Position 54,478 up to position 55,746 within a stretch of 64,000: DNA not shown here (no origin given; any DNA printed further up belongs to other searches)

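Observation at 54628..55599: Orphan nucleotidyltransferase-fold-like protein with dead-looking active site and a 20-aa poly-basic insert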

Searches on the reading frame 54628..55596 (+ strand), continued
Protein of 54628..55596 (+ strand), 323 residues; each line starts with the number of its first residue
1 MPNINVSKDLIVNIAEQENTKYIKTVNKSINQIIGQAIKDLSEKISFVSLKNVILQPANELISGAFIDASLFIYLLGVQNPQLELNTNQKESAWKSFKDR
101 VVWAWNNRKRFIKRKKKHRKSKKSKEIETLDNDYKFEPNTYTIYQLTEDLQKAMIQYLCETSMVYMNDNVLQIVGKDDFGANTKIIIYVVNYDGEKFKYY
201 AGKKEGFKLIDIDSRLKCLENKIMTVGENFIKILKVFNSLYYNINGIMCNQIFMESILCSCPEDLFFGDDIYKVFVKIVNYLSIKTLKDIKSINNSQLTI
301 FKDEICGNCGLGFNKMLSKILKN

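Call 92: search_solved_structures(query=P0193, max_evalue=0.001, show_alignments=3)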
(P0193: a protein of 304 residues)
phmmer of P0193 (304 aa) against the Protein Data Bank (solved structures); distinct sequences matched with E-value up to 0.001: 5.
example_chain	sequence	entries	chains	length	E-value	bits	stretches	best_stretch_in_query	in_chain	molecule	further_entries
6e0k_A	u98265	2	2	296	1.6e-25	93.5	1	50-293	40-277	cGAS/DncV-like nucleotidyltransferase in E. coli homolog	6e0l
7x4f_A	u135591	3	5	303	1.6e-17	67.3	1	29-289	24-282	Cyclic dipyrimidine nucleotide synthase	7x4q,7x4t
6e0m_A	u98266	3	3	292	2.3e-17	66.8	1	50-279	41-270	cGAS/DncV-like nucleotidyltransferase in E. coli homolog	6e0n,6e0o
7x4a_A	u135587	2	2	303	7.4e-15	58.5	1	30-268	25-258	ClCdnE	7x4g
7x4c_A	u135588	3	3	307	4e-13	52.9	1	24-295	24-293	EfCdnE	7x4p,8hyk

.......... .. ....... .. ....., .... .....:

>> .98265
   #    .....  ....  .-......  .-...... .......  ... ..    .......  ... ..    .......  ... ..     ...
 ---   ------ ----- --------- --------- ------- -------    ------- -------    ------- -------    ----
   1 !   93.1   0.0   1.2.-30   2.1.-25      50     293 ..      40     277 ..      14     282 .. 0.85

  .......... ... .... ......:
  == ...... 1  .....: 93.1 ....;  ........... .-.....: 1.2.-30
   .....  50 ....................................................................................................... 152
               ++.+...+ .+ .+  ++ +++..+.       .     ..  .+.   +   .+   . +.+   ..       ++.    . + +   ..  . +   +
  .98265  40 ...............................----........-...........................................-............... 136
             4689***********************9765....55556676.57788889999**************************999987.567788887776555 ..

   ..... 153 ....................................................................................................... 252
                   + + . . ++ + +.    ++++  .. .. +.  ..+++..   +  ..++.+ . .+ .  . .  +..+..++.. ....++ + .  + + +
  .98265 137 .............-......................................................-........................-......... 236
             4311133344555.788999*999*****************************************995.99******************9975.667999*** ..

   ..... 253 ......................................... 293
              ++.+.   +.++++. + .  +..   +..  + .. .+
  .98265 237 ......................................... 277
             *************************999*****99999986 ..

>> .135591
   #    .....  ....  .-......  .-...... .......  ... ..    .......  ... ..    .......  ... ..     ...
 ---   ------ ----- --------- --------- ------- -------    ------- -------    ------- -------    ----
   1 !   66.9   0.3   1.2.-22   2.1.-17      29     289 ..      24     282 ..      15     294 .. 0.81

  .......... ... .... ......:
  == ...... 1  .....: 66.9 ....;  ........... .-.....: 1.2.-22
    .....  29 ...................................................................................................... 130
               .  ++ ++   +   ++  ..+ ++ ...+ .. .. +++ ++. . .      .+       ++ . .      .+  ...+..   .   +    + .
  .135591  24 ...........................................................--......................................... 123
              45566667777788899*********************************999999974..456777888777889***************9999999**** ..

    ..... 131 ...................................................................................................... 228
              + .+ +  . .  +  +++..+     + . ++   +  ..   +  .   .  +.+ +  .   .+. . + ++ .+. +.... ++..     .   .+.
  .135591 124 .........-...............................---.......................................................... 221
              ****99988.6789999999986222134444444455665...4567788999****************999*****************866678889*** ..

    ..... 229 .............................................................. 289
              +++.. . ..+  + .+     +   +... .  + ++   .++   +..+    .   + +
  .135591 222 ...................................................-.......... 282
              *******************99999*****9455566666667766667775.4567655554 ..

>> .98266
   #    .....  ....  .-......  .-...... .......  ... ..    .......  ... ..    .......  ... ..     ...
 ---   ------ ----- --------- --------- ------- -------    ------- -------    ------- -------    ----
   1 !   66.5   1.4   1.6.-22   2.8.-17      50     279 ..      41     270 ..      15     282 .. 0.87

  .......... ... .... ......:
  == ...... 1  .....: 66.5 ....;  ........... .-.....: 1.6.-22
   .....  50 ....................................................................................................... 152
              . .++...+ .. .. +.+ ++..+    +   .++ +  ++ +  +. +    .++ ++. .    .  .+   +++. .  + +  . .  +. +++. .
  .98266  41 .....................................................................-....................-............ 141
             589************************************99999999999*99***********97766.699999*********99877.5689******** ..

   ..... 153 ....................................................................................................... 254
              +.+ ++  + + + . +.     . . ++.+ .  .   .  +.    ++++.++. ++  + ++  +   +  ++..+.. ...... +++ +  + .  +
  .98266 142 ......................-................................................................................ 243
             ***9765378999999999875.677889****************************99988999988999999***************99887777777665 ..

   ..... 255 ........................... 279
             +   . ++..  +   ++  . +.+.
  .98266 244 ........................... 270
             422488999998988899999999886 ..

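Call 98: find_encoding_contigs(protein=P0193, flank=5000, max_places=3)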
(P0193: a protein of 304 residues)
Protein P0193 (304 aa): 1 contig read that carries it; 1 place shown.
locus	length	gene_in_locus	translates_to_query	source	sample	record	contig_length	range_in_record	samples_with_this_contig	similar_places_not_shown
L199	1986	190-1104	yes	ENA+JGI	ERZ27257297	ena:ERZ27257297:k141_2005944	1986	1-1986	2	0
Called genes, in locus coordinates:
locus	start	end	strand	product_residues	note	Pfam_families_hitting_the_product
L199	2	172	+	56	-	?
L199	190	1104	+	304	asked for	PF26305:CD_NTase_C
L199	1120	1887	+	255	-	PF01244:Peptidase_M19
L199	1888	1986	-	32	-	?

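Call 99: find_encoding_contigs(protein=P0202, flank=5000, max_places=3)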
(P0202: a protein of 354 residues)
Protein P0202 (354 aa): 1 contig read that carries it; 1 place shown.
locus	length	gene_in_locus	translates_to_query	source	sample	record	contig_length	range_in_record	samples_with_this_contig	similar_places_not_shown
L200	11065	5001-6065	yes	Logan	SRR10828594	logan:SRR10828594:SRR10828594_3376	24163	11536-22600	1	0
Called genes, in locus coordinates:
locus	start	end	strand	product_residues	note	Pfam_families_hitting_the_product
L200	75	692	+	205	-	-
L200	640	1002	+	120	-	PF09579:Spore_YtfJ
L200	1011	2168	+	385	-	PF00768:Peptidase_S11, PF02113:Peptidase_S13 (faint), PF07943:PBP5_C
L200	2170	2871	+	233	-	PF01479:S4, PF00849:PseudoU_synth_2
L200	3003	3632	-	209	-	PF01726:LexA_DNA_bind, PF00717:Peptidase_S24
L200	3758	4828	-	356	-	PF00589:Phage_integrase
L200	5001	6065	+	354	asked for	PF26305:CD_NTase_C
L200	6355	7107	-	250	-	PF01863:YgjP-like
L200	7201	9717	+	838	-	PF03551:PadR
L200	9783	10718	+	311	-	PF00005:ABC_tran, PF13304:AAA_21 (weak)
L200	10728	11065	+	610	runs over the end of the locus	PF12679:ABC2_membrane_2, PF10920:DUF2705, PF12730:ABC2_membrane_4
